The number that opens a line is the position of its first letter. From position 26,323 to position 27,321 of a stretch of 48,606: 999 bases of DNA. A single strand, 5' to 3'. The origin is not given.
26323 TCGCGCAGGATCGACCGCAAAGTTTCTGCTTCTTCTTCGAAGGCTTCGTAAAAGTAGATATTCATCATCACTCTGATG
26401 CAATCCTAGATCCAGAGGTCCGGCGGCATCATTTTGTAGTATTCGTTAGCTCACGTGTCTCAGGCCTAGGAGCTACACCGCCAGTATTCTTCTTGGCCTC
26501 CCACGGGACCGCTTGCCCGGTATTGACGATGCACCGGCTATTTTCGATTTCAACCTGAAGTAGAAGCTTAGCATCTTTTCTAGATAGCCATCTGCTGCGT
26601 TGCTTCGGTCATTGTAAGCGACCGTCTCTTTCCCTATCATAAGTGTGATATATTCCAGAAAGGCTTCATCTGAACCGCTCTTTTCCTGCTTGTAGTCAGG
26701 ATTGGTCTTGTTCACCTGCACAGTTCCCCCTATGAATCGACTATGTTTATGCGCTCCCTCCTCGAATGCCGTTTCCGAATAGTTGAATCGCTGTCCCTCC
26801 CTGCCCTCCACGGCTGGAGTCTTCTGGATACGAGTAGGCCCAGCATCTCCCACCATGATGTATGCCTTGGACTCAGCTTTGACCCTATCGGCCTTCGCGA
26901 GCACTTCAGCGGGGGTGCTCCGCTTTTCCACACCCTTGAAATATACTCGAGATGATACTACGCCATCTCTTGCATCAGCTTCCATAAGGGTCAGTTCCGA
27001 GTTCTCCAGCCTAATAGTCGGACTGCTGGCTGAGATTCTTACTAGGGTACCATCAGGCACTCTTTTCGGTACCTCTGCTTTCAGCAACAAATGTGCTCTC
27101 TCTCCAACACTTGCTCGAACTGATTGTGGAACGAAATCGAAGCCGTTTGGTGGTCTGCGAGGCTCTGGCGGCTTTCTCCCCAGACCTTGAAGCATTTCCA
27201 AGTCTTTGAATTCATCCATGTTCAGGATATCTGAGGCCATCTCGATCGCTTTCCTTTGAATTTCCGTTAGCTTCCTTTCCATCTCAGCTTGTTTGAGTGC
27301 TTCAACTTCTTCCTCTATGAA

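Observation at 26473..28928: Overlapping HTH + divergent GHKL (MORC/Hsp90/MutL-like) ATPase ending in an AT-hook: candidate uncharacterised two-gene DNA-surveillance/defence module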

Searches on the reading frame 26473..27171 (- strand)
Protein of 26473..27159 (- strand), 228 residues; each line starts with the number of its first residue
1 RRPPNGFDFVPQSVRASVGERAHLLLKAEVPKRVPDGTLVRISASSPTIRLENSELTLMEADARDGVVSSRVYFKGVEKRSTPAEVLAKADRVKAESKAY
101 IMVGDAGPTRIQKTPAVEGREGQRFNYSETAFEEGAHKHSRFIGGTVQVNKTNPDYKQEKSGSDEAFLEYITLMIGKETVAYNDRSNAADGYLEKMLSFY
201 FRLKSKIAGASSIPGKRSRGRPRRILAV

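Call 51: search_protein_families(library=pfam, proteins=[window:26473-27159:-], max_evalue=10)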
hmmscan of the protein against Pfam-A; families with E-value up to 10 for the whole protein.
window:26473-27159:- (228 aa): 0 families

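Call 61: search_solved_structures(query=A4, max_evalue=10, show_alignments=2)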
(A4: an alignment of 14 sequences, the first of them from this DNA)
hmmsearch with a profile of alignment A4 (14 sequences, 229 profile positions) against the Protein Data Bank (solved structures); distinct sequences matched with E-value up to 10: 5.
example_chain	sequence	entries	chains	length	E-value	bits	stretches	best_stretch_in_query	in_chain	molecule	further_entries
1y17_A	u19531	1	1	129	0.24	14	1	88-139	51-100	anticoagulant protein A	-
1iod_A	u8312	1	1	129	0.45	13.1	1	95-140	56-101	COAGULATION FACTOR X BINDING PROTEIN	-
1wt9_A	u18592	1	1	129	0.46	13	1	95-140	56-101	agkisacutacin A chain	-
8c0d_B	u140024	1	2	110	1.4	11.5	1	42-113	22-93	DDRGK domain-containing protein 1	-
6yez_P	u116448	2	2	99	1.7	11.2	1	10-61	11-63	Plastocyanin, chloroplastic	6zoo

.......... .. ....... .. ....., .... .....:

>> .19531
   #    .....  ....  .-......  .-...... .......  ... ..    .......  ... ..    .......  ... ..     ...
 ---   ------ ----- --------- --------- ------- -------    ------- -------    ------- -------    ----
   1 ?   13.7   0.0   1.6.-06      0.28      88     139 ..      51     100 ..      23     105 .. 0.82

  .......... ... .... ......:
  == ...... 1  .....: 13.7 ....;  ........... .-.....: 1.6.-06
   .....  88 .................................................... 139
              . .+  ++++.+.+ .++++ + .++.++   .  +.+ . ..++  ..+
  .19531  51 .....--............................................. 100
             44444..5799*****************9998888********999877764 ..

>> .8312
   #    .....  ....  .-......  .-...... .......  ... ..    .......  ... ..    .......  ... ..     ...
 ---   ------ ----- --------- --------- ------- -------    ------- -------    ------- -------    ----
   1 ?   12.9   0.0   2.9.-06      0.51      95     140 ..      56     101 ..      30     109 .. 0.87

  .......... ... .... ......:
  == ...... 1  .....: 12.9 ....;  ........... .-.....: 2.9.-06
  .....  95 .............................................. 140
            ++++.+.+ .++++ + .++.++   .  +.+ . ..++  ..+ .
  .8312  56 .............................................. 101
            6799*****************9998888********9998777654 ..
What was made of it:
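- On Hsp90 / HtpG chaperone family: Residues 366-597 match no PDB sequence or Pfam model (calls 51, 61).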

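Call 70: search_protein_representatives(alignment_id=A4)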
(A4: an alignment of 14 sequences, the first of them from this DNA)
Query: 14 sequences, 229 profile positions. Proteins with E-value up to 0.001 (for the whole library): 143; up to 1e-10: 70; up to 1e-30: 21. The best 143 are listed.
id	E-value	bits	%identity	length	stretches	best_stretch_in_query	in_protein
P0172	1.7e-109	380.9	-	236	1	1-228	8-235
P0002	4.0e-98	343.7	-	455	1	1-228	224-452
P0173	4.4e-73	261.8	-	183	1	52-228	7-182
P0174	8.7e-71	254.3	-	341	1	2-213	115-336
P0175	3.4e-70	252.3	-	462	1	2-222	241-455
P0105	1.3e-68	247.2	-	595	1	4-227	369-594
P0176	3.3e-68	245.9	-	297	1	2-228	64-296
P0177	9.1e-48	179.0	-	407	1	1-209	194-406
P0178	1.5e-47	178.3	-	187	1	2-160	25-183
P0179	9.6e-47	175.6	-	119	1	121-226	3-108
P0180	4.8e-43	163.5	-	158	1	108-228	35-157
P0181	3.6e-42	160.7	-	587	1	2-214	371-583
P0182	4.7e-42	160.3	-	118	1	123-228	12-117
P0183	8.4e-37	143.1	-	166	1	56-208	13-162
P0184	1.4e-35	139.1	-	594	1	2-208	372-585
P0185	2.6e-35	138.2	-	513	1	111-228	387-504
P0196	1.5e-27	112.9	-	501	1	113-227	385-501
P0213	6.0e-17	78.1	-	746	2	3-112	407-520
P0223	4.4e-14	68.8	-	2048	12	29-106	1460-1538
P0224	4.6e-14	68.7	-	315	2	6-113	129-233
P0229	2.3e-13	66.4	-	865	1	6-93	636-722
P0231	5.2e-13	65.2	-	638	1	4-110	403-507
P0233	8.4e-13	64.6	-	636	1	5-146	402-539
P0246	3.3e-09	52.8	-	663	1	4-126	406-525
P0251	1.3e-08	50.9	-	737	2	4-97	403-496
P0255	2.6e-08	49.9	-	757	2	6-104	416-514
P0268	3.7e-07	46.1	-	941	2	5-112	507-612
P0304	1.8e-04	37.3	-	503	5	28-103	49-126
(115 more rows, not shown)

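Call 71: search_protein_families(library=pfam, proteins=[P0213, P0231, P0233, P0251, P0223, P0229, P0268, P0246, P0224, P0304], max_evalue=0.01)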
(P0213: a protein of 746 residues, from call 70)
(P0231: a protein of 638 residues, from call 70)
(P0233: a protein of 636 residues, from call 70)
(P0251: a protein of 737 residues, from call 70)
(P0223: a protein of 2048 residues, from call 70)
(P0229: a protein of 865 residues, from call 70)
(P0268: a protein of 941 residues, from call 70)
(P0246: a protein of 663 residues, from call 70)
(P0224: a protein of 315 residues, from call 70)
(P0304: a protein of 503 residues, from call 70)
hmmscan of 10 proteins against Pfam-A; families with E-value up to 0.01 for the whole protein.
P0213 (746 aa): 1 family
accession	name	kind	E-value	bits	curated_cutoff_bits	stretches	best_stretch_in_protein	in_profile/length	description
PF13589.12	HATPase_c_3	-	4.9e-11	43.2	25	1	34-152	5-108/137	Histidine kinase-, DNA gyrase B-, and HSP90-like ATPase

P0231 (638 aa): 1 family
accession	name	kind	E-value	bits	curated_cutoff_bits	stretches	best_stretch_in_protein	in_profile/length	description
PF13589.12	HATPase_c_3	-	0.00011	22.6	25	1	29-130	5-96/137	Histidine kinase-, DNA gyrase B-, and HSP90-like ATPase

P0233 (636 aa): 1 family
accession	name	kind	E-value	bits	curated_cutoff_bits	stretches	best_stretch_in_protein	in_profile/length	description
PF13589.12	HATPase_c_3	-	6.3e-06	26.7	25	1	33-131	5-98/137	Histidine kinase-, DNA gyrase B-, and HSP90-like ATPase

P0251 (737 aa): 2 families
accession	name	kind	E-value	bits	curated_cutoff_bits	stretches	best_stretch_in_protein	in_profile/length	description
PF13589.12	HATPase_c_3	-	2.4e-07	31.3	25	1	29-144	7-110/137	Histidine kinase-, DNA gyrase B-, and HSP90-like ATPase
PF02518.31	HATPase_c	-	5.4e-05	24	26.4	1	24-107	5-75/111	Histidine kinase-, DNA gyrase B-, and HSP90-like ATPase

P0223 (2048 aa): 4 families
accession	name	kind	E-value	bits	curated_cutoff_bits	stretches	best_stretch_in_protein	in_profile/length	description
PF22221.2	NigD_N-like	-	2.8e-16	59.6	24.6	0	230-244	61-75/78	Lipoprotein BF3042 OB domain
PF20876.2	VipE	-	8.4e-08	32.6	27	0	233-257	37-61/125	Effector protein VipE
PF24328.1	DUF7498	-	0.00025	22.1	27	0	1471-1549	12-89/97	Domain of unknown function (DUF7498)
PF20944.2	StcE_b-sandwich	-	0.0011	19.5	27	0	197-226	16-45/75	Metalloprotease StcE, beta-sandwich domain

P0229 (865 aa): 0 families

P0268 (941 aa): 3 families
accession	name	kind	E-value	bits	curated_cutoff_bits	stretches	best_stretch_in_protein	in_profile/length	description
PF08299.17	Bac_DnaA_C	-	1.8e-22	79.6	31.5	1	851-918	2-69/69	Bacterial dnaA protein helix-turn-helix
PF04545.22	Sigma70_r4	-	5.8e-17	61.4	24.1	1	763-813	2-48/50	Sigma-70, region 4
PF08281.18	Sigma70_r4_2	-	0.00066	19.7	25.7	0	763-813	8-54/54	Sigma-70, region 4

P0246 (663 aa): 2 families
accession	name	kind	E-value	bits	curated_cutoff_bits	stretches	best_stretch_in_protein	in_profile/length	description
PF13589.12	HATPase_c_3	-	2.3e-06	28.1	25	1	30-121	5-86/137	Histidine kinase-, DNA gyrase B-, and HSP90-like ATPase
PF02518.31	HATPase_c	-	0.0088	16.9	26.4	0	26-93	4-63/111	Histidine kinase-, DNA gyrase B-, and HSP90-like ATPase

P0224 (315 aa): 0 families

P0304 (503 aa): 16 families
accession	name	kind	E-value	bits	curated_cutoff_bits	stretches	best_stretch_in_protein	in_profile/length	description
PF00041.27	fn3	-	5.1e-22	78.3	25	4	10-102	1-83/84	Fibronectin type III domain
PF02012.26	BNR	-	2.6e-17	60.4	27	0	341-350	2-11/12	BNR/Asp-box repeat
PF25059.1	FN3_DSCAM-DSCAML_C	-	3e-14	53.6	39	0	73-101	50-78/89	DSCAM/DSCAML C-terminal Fn3-like domain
PF21471.3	Reelin_subrepeat-B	-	2.1e-13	50.6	27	0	42-61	63-77/127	Reelin subrepeat B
PF03174.19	CHB_HEX_C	-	4.7e-13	49.3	23.6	0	142-169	38-67/76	Chitobiase/beta-hexosaminidase C-terminal domain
PF18981.6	InlK_D3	-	5.2e-10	39.7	25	0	438-501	8-74/75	Internalin K domain (D3/D4)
PF16323.11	DUF4959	-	6.4e-08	33.3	32.9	0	9-104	19-106/106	Domain of unknown function (DUF4959)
PF13880.12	Acetyltransf_13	-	1.1e-07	32.1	22.8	0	222-244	41-63/69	ESCO1/2 acetyl-transferase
PF07691.17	PA14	-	6.9e-06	26.4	24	0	168-207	99-138/147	PA14 domain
PF15902.12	Sortilin-Vps10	-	2.8e-05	23.5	33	0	242-353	4-113/446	Sortilin, neurotensin receptor 3,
PF15892.11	BNR_4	-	3.4e-05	23.8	27.3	0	240-293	182-237/272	BNR repeat-containing family member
PF16158.11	N_BRCA1_IG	-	5.1e-05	24.2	28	0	296-347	45-96/108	Ig-like domain from next to BRCA1 gene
PF03404.22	Mo-co_dimer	-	0.001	19.5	22.7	0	132-153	39-60/138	Mo-co oxidoreductase dimerisation domain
PF03524.21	CagX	-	0.0013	19.1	34.2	0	79-179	76-169/198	Conjugal transfer protein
PF19671.4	DUF6174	-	0.0018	19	23.8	0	436-482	14-56/122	Family of unknown function (DUF6174)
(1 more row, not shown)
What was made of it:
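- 26848..27141 (-): Ig/FN3-like beta-sandwich (aa 376-473), absent from both short-form classes. The same domain occurs in a sister HATPase_c_3 family and 12 times in a 2048-aa protein (calls 70, 71).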

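Call 73: search_protein_families(library=padloc, proteins=[P0213, P0231, P0233, P0251, P0246, P0268, P0229, P0255, P0196, P0185], max_evalue=0.01)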
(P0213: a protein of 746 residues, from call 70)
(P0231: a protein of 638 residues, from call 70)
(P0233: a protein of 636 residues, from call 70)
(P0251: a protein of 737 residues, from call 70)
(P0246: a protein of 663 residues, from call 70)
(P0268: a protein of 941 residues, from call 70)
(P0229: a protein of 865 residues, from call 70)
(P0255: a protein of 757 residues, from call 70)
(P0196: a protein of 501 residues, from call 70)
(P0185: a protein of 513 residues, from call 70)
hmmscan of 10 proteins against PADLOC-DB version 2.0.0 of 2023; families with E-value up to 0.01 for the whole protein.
P0213 (746 aa): 0 families

P0231 (638 aa): 0 families

P0233 (636 aa): 0 families

P0251 (737 aa): 0 families

P0246 (663 aa): 0 families

P0268 (941 aa): 1 family
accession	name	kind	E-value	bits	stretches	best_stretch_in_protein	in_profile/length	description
PDLC02203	MzaA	-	1.8e-09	34.4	1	752-814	595-656/683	-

P0229 (865 aa): 0 families

P0255 (757 aa): 0 families

P0196 (501 aa): 0 families

P0185 (513 aa): 0 families

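Call 74: search_protein_families(library=ncbifam, proteins=[P0213, P0231, P0233, P0251, P0246, P0268, P0229, P0255, P0196, P0185], max_evalue=0.01)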
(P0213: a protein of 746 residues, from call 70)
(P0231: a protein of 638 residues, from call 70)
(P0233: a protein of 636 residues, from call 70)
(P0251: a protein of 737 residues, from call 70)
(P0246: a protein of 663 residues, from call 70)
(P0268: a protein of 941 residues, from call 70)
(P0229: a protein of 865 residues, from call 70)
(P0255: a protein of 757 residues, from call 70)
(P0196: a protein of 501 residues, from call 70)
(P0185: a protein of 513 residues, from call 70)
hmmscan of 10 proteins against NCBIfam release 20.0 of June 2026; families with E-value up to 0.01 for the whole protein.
P0213 (746 aa): 0 families

P0231 (638 aa): 0 families

P0233 (636 aa): 0 families

P0251 (737 aa): 0 families

P0246 (663 aa): 0 families

P0268 (941 aa): 35 families (the best 25 are shown)
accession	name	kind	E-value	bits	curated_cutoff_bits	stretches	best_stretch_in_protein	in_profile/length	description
TIGR00362.1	DnaA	equivalog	8.8e-27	94.2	343.9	1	800-938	303-436/437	chromosomal replication initiator protein DnaA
NF001154.0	PRK00149.3-3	equivalog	1.7e-17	63.6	410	1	840-938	361-457/462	chromosomal replication initiator protein DnaA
NF009087.0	PRK12422.1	equivalog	7.4e-17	61.7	657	1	838-931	342-431/455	chromosomal replication initiator protein DnaA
TIGR02394.1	rpoS_proteo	equivalog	1.3e-14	54.4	378.7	1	758-824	215-281/285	RNA polymerase sigma factor RpoS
NF041931.2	MzaA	equivalog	5e-14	52.1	800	1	760-815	648-703/726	MZA anti-phage system associated sigma-70 family RNA polymerase sigma factor MzaA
TIGR02393.1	RpoD_Cterm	equivalog_domain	1.3e-13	51.1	354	1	760-820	171-231/238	RNA polymerase sigma factor RpoD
NF004207.0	PRK05657.1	equivalog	1.7e-13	50.6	394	1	761-823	261-323/329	RNA polymerase sigma factor RpoS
NF004208.0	PRK05658.1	equivalog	1.9e-13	50.3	555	1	760-814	563-617/631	RNA polymerase sigma factor RpoD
NF006666.0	PRK09210.1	equivalog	3.2e-13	49.7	572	1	758-815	301-358/370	RNA polymerase sigma factor RpoD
NF005920.0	PRK07921.1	subfamily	3.3e-12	46.1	464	1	763-815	264-316/328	RNA polymerase sigma factor SigB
NF004562.0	PRK05901.1-4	equivalog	1.9e-11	43.2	779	1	761-817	488-544/571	RNA polymerase sigma factor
NF005643.0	PRK07406.1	equivalog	2.8e-11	43.1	500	1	760-814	330-384/397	RNA polymerase sigma factor RpoD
TIGR02997.1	Sig70-cyanoRpoD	subfamily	3.6e-11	42.9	384.5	1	762-813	246-297/298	RNA polymerase sigma factor, RpoD/SigA family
NF004561.0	PRK05901.1-3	equivalog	4.7e-11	42.5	582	1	762-813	472-523/537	RNA polymerase sigma factor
TIGR02937.1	sigma70-ECF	superfamily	5.2e-11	42.5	42.9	1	688-815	63-163/165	sigma-70 family RNA polymerase sigma factor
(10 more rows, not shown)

P0229 (865 aa): 0 families

P0255 (757 aa): 0 families

P0196 (501 aa): 2 families
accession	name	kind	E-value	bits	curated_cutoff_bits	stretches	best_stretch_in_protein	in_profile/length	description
NF010683.0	PRK14083.1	equivalog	2.5e-07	29.6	455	1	23-130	23-137/604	HSP90 family protein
NF050001.1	restrict_BbrUII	equivalog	0.0018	16.9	550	1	14-194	7-200/659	BbrUII/HgiDII family restriction enzyme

P0185 (513 aa): 1 family
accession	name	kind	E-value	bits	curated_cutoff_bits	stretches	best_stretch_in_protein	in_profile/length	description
NF010683.0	PRK14083.1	equivalog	0.00059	18.4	455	1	21-158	23-165/604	HSP90 family protein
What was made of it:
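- On Hsp90 / HtpG chaperone family: A short-form relative scores 29.6 bits against a 455-bit cutoff for PRK14083 (call 74).
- The short forms weakly match the NCBIfam 'HSP90 family protein' model (call 74).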

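Call 87: find_homologous_proteins(query=P0213, max_evalue=1e-10)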
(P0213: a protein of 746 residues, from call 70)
Query P0213 (746 aa): 13 proteins with E <= 1e-10 among 8000 candidates.
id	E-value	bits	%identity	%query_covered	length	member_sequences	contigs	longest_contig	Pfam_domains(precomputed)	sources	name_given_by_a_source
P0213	0.0e+0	1637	100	100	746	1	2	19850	PF13589.13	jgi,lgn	-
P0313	0.0e+0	1278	77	99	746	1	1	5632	PF13589.13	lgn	-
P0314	1.2e-139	485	39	98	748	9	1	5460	-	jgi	-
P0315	1.9e-139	484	39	98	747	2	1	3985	PF13589.13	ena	-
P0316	1.2e-138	482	39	99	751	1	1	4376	-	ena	-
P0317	3.9e-130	454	36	98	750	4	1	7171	PF13589.13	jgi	-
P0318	1.1e-127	445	35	98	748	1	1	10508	PF13589.13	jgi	jgi:hypothetical protein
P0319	3.4e-70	255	30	98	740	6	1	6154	-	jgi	-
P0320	2.0e-66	243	27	98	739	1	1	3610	-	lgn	-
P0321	4.6e-45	172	33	50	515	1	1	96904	-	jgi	jgi:hypothetical protein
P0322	2.0e-34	137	24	97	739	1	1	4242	-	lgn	-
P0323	1.3e-31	128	25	93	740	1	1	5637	-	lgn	-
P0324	8.8e-25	105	27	54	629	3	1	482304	-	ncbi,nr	ncbi:ATP-binding protein [Pseudomonas stutzeri]|nr:ATP-binding protein [Stutzerimonas stutzeri]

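Call 88: find_encoding_contigs(protein=P0213, flank=6000, max_places=2)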
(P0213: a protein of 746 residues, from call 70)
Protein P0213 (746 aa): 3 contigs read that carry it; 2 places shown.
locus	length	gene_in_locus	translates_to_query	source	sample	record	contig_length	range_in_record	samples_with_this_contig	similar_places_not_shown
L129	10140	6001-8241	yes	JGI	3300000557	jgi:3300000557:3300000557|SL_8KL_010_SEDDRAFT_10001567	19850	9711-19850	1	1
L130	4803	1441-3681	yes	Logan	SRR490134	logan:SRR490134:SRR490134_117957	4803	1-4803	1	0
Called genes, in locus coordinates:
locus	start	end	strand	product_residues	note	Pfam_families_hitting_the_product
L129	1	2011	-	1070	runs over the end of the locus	PF04851:ResIII, PF00270:DEAD, PF18766:SWI2_SNF2 (weak), PF00271:Helicase_C (faint)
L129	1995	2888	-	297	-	-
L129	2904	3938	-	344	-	PF01978:TrmB (weak), PF01047:MarR (weak), PF08279:HTH_11 (faint), PF12802:MarR_2 (weak), PF12840:HTH_20 (weak), PF13412:HTH_24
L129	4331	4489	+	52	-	-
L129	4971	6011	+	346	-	-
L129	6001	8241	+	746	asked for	PF13589:HATPase_c_3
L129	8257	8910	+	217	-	-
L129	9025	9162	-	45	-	-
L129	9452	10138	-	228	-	?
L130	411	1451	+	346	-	-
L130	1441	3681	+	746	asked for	PF13589:HATPase_c_3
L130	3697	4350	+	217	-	-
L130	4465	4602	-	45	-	-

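Call 89: find_encoding_contigs(protein=P0324, flank=8000, max_places=2)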
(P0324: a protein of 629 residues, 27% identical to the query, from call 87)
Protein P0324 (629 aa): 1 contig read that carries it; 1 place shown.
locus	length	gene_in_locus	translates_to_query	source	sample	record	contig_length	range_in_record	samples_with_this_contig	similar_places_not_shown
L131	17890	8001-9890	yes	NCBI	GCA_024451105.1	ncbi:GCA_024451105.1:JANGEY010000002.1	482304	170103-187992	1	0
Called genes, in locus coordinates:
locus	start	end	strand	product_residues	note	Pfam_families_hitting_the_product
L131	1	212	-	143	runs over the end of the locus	PF08780:NTase_sub_bind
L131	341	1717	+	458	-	PF02878:PGM_PMM_I, PF02879:PGM_PMM_II, PF02880:PGM_PMM_III, PF00408:PGM_PMM_IV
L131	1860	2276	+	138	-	-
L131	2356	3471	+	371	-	PF02563:Poly_export, PF22461:SLBB_2, PF10531:SLBB (faint), PF22461:SLBB_2, PF18412:Wza_C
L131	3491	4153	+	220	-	PF11102:YjbF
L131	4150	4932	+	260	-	PF20616:Caps_syn_GfcC_N, PF06251:Caps_syn_GfcC_C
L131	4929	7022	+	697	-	PF06082:YjbH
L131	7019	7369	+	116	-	PF04892:VanZ-LLP1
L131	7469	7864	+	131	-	PF01152:Bac_globin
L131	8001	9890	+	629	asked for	-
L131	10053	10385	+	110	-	-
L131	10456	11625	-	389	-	PF02771:Acyl-CoA_dh_N (faint), PF08028:Acyl-CoA_dh_2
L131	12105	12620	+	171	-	PF01641:SelR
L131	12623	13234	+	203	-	PF01625:PMSR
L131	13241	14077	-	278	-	PF13509:S1_2, PF17783:WHD_CvfB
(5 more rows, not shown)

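Call 90: find_encoding_contigs(protein=P0318, flank=6000, max_places=1)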
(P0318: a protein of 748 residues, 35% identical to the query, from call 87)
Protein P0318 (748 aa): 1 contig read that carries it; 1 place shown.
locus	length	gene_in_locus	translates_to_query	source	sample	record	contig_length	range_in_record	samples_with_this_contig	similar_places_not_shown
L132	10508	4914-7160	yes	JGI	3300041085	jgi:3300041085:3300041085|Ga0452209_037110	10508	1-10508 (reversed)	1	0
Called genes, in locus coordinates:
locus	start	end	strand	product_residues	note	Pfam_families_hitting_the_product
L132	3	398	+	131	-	?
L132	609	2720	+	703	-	-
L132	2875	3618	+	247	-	-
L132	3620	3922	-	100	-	-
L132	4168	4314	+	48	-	-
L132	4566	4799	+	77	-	-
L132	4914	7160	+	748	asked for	PF13589:HATPase_c_3 (weak)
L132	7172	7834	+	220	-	-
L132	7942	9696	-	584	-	PF02463:SMC_N (weak), PF11398:DUF2813 (faint), PF13175:AAA_15, PF13476:AAA_23, PF13304:AAA_21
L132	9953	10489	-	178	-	PF02882:THF_DHG_CYH_C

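Call 93: search_protein_families(library=pfam, proteins=[L129:8257-8907:+, L132:7172-7831:+, L129:4971-6008:+], max_evalue=0.1)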
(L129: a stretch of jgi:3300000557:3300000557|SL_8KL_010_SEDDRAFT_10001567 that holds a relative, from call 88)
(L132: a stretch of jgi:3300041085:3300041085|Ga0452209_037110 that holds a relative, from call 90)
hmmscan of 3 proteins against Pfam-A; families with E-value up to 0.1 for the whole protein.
L129:8257-8907:+ (217 aa): 3 families
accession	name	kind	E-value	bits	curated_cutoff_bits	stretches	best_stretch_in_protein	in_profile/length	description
PF04108.17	ATG17_like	-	0.011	15.6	43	1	68-153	214-301/355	Autophagy protein ATG17-like domain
PF14394.12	DUF4423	-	0.012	15.9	30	1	115-152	31-68/165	Domain of unknown function (DUF4423)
PF13779.11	DUF4175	-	0.094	11.1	27.3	0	110-171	489-557/825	Domain of unknown function (DUF4175)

L132:7172-7831:+ (220 aa): 0 families

L129:4971-6008:+ (346 aa): 2 families
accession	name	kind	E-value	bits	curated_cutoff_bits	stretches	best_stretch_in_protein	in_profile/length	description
PF14947.12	HTH_45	-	0.0065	16.9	25.5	0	311-344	40-69/77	Winged helix-turn-helix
PF08861.15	DUF1828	-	0.087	13.6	22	0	109-155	13-58/91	Domain of unknown function DUF1828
